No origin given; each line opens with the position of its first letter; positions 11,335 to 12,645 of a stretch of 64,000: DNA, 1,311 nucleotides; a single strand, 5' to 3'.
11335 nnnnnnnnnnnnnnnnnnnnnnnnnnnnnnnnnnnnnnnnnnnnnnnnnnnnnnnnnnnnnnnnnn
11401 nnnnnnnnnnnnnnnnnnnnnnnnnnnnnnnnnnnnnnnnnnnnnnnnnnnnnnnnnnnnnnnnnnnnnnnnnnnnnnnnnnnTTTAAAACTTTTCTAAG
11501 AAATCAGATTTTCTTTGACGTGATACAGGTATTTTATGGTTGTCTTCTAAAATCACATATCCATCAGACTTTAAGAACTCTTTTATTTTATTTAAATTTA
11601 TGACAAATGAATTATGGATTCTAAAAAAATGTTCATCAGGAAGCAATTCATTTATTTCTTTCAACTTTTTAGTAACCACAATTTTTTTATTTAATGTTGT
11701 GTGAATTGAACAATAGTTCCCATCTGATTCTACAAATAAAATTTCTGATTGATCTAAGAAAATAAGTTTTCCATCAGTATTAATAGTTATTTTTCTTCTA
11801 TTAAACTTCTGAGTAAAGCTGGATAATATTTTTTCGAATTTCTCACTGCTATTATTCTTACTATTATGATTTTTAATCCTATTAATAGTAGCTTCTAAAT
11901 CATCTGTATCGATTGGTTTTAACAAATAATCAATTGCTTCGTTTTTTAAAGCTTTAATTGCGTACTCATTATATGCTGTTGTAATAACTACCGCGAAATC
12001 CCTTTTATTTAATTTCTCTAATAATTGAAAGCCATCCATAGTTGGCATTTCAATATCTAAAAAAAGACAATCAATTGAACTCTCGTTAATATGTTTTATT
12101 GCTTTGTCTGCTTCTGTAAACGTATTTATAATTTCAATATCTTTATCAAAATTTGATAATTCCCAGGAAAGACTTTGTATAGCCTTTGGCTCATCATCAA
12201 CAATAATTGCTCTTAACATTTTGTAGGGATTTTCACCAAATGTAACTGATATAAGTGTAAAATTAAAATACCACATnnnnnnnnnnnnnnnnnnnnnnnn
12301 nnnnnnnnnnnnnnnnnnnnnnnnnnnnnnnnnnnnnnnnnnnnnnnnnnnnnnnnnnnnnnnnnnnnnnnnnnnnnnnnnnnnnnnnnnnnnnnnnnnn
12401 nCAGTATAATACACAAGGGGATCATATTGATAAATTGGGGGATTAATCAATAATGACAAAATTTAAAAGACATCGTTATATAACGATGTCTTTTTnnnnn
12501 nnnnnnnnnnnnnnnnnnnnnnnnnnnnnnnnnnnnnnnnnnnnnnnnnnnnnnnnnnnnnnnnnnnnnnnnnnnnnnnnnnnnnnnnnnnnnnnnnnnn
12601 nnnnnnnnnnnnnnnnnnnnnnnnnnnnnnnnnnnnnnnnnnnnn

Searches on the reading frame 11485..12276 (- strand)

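Call 56: search_protein_families(library=pfam, proteins=[window:11485-12276:-], max_evalue=0.01)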
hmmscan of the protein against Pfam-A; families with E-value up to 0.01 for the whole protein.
window:11485-12276:- (263 aa): 2 families
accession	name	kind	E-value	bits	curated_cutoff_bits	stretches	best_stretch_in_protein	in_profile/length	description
PF00072.30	Response_reg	-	1.9e-23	83.2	30.2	1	24-131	2-110/111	Response regulator receiver domain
PF04397.21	LytTR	-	4.6e-23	81.7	22.6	1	170-262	2-96/98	LytTr DNA-binding domain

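Call 72: search_protein_families(library=ncbifam, proteins=[window:11485-12276:-], max_evalue=0.001)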
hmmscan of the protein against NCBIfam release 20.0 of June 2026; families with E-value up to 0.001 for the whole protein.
window:11485-12276:- (263 aa): 84 families (the best 25 are shown)
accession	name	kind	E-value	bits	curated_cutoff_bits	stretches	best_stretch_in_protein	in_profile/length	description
NF008677.0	PRK11697.1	equivalog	8e-41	139.9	246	1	20-254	1-226/238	two-component system response regulator BtsR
NF010684.1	PRK14084.1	equivalog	2.6e-29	102.7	375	1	21-259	1-248/254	response regulator transcription factor LytR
NF008469.0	PRK11361.1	equivalog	6e-17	61.5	714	1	22-155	6-140/461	acetoacetate metabolism transcriptional regulator AtoC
NF001965.0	PRK00742.1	subfamily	3.4e-16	59.4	293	1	20-137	3-130/357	chemotaxis-specific protein-glutamate methyltransferase CheB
TIGR01818.1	ntrC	equivalog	1.2e-15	57.3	558.6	1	25-147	3-126/463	nitrogen regulation protein NR(I)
NF041946.1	LuxO_transreg_Vib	equivalog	2.6e-15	56.1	800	1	40-149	16-126/463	quorum-sensing sigma-54 dependent transcriptional regulator LuxO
TIGR02875.1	spore_0_A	equivalog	4.1e-15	55.7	200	1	21-147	3-134/262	sporulation transcription factor Spo0A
NF006900.1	PRK09390.1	equivalog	1.7e-14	53.9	255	1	24-155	8-141/203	response regulator FixJ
NF040749.1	tetrathio_RR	equivalog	5.6e-14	52.3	290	1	25-157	4-137/191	tetrathionate respiration response regulator TtrR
NF049963.1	RespRegFlgRCampy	domain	1.3e-13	50.6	750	1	24-185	4-167/429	fla regulon two-component system response regulator FlgR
NF008176.1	PRK10923.1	equivalog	1.4e-13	50.3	620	1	49-146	29-130/469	nitrogen regulation protein NR(I)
NF007419.0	PRK09958.1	equivalog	1.5e-13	50.8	251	1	22-140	2-122/204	acid-sensing system DNA-binding response regulator EvgA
NF045944.1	ResRegRpaBCyano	equivalog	3.3e-13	49.5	330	1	24-179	1-159/229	response regulator transcription factor RpaB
NF007689.0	PRK10365.1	equivalog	1.7e-12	46.9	760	1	26-143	11-129/441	sigma-54-dependent response regulator transcription factor ZraR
NF033117.2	vanR_ACDEGLN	exception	2e-12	47.2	350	1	24-237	2-207/226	VanR-ABDEGLN family response regulator transcription factor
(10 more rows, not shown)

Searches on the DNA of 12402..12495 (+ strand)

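Call 47: build_rna_model(alignment_id=A2)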
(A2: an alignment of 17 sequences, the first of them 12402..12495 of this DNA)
Model R1 built from alignment A2 (17 sequences, 112 columns); structure: RNAalifold consensus.
model positions 97; base pairs 25; branch points 1; effective number of sequences 1.16; information 0.589 bits per position. Calibrated on 0.2 Mb of random sequence (short: E-values are rough).
structure used (alignment columns):
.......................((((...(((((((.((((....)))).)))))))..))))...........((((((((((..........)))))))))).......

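Call 48: search_with_rna_model(model_id=R1, sources=[window, L001, L002, L003, L004, L005, L006, L007, L008, L009, L010, L011, L012, L013, L014, L015, L016, L017, L018, L019, L020, L021, L022, L023, L024, L025, L026, L027, L028, L029, L030, L031, L032, L033, L034, L035, L036, L037, L038, L039, L040, L041, L042, L043, L044, L045, L046, L047, L048, L049, L050, L051, L052, L053, L054, L055, L056, L057, L058, L059, L060, L061, L062, L063, L064, L065, L066, L067, L068, L069, L070, L071, L072, L073, L074, L075, L076, L077, L078, L079, L080], max_evalue=1)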
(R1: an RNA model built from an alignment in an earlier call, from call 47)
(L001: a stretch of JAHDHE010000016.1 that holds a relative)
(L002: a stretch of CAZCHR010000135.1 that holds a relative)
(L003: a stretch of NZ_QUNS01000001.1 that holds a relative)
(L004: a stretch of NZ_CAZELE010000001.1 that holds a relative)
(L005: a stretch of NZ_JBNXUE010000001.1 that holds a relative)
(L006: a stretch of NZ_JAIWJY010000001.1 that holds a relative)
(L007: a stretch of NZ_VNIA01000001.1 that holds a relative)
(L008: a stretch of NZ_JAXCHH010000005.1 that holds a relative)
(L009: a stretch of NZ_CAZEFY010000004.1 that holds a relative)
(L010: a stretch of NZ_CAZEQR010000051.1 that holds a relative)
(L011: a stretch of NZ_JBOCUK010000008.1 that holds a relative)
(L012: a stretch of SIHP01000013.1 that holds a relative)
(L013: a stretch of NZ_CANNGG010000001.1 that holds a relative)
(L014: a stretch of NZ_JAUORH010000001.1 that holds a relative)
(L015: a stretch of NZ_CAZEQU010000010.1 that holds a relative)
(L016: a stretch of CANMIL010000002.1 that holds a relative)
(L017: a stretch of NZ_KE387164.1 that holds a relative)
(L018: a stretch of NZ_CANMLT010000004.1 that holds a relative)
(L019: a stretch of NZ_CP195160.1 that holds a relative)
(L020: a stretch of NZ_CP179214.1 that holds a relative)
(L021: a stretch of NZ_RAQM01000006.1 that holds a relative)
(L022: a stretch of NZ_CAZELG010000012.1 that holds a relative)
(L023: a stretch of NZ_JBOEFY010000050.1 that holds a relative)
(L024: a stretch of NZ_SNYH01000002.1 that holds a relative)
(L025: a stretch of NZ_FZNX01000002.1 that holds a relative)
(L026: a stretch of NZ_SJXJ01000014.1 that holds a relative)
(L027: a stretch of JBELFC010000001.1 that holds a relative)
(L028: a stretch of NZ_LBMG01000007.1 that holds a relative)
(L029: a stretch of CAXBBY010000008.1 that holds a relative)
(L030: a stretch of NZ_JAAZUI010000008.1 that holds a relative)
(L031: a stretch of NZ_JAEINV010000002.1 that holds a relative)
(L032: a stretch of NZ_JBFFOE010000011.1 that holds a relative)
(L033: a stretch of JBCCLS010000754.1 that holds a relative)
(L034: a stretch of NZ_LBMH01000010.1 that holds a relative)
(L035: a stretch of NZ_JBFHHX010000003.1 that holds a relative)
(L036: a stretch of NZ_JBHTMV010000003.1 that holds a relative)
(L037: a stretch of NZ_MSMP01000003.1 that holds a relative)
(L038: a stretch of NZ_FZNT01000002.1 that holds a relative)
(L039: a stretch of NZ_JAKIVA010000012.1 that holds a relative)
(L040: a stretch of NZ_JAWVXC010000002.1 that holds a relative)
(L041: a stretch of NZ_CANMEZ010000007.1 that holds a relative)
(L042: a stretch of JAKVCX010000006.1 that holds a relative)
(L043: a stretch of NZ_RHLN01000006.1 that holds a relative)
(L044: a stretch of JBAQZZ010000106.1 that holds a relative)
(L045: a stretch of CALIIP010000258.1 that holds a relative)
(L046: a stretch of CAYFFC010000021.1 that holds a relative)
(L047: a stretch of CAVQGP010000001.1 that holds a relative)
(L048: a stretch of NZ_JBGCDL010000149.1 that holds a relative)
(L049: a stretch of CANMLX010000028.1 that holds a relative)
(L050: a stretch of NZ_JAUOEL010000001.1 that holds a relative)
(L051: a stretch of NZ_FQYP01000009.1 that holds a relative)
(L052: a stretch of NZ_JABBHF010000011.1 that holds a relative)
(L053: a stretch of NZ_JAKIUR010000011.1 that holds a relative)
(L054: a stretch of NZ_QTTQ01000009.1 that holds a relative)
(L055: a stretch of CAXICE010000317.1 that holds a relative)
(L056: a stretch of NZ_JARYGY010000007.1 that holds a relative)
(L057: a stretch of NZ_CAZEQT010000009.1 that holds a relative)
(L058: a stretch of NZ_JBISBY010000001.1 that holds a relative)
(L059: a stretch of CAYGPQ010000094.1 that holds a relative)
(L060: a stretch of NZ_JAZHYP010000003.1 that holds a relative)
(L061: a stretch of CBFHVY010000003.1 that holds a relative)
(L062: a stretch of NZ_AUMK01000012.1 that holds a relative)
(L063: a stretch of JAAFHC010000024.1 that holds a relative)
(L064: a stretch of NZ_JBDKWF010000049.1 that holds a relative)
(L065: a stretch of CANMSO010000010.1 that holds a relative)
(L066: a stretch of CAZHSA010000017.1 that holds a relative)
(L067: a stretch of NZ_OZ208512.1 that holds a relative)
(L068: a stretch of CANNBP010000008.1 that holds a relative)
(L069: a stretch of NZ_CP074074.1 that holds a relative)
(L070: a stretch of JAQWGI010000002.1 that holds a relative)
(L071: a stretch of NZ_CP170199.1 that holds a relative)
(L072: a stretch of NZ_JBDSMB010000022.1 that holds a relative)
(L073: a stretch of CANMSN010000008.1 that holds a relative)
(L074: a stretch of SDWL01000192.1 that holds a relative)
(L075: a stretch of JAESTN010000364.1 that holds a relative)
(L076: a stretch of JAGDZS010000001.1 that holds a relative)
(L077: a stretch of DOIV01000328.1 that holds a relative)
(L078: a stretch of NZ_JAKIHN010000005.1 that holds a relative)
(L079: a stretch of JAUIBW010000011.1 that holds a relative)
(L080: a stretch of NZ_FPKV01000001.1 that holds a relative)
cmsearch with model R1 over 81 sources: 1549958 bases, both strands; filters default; matches with E-value up to 1: 46.
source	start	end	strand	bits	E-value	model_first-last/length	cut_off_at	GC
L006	1651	1747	-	117.9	1.3e-19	1-97/97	no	0.29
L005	3067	3163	-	117.6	1.5e-19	1-97/97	no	0.3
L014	1663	1759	-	117.5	1.6e-19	1-97/97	no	0.28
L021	2087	2184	-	115.5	3.9e-19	1-97/97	no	0.31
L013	2029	2127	-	114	7.6e-19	1-97/97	no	0.31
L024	2102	2200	-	113.6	9.1e-19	1-97/97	no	0.28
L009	2097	2194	-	112.1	1.9e-18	1-97/97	no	0.32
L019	2026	2124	-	111.8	2.1e-18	1-97/97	no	0.32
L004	1193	1291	-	109.3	6.5e-18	1-97/97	no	0.29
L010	2117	2214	-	108.1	1.1e-17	1-97/97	no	0.31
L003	3583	3681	-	107.7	1.4e-17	1-97/97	no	0.26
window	12402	12496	+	98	1.1e-15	1-97/97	no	0.27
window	12600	12694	+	95.6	3.2e-15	1-97/97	no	0.28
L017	2134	2226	-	93.8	7.4e-15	1-97/97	no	0.25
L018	1246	1343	-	82.8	1.1e-12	1-97/97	no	0.29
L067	2135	2230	-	77.8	1e-11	1-97/97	no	0.27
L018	1041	1139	-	75.9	2.4e-11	1-97/97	no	0.29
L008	3055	3146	-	40.7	0.0002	1-97/97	no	0.32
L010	2080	2150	+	29.4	0.034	1-97/97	no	0.23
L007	20217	20312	-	29.4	0.034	1-97/97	no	0.25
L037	7383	7442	+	27.6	0.076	1-97/97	no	0.27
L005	2991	3100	+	27.2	0.094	1-97/97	no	0.25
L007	9949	10050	-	26.6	0.12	1-97/97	no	0.26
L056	8053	8157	-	26.2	0.15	1-97/97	no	0.29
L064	17894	17990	+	25.9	0.17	1-97/97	no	0.29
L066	11534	11636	-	25.8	0.17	1-97/97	no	0.35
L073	7624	7704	+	25.2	0.23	1-97/97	no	0.3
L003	3510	3617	+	25.1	0.24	1-97/97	no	0.21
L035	8464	8548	-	23.8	0.44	1-97/97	no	0.26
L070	9893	9990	+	23.7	0.45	1-97/97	no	0.28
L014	1628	1696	+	23.7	0.45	1-97/97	no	0.22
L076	8558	8627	+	23.7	0.45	1-97/97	no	0.3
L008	3000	3088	+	23.7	0.46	1-97/97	no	0.31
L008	10804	10906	-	23.4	0.51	1-97/97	no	0.28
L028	17092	17191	-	23.2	0.57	1-97/97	no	0.28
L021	10794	10883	-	23.2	0.57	1-97/97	no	0.33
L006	1546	1617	+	23.1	0.6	1-97/97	no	0.31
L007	9901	9982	+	23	0.61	1-97/97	no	0.26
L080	8150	8223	-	23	0.62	1-97/97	no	0.26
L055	621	723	+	22.8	0.68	1-97/97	no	0.26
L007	20186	20252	+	22.7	0.7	1-97/97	no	0.28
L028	2734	2830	-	22.4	0.82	1-97/97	no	0.28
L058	8699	8781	-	22.4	0.83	1-97/97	no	0.25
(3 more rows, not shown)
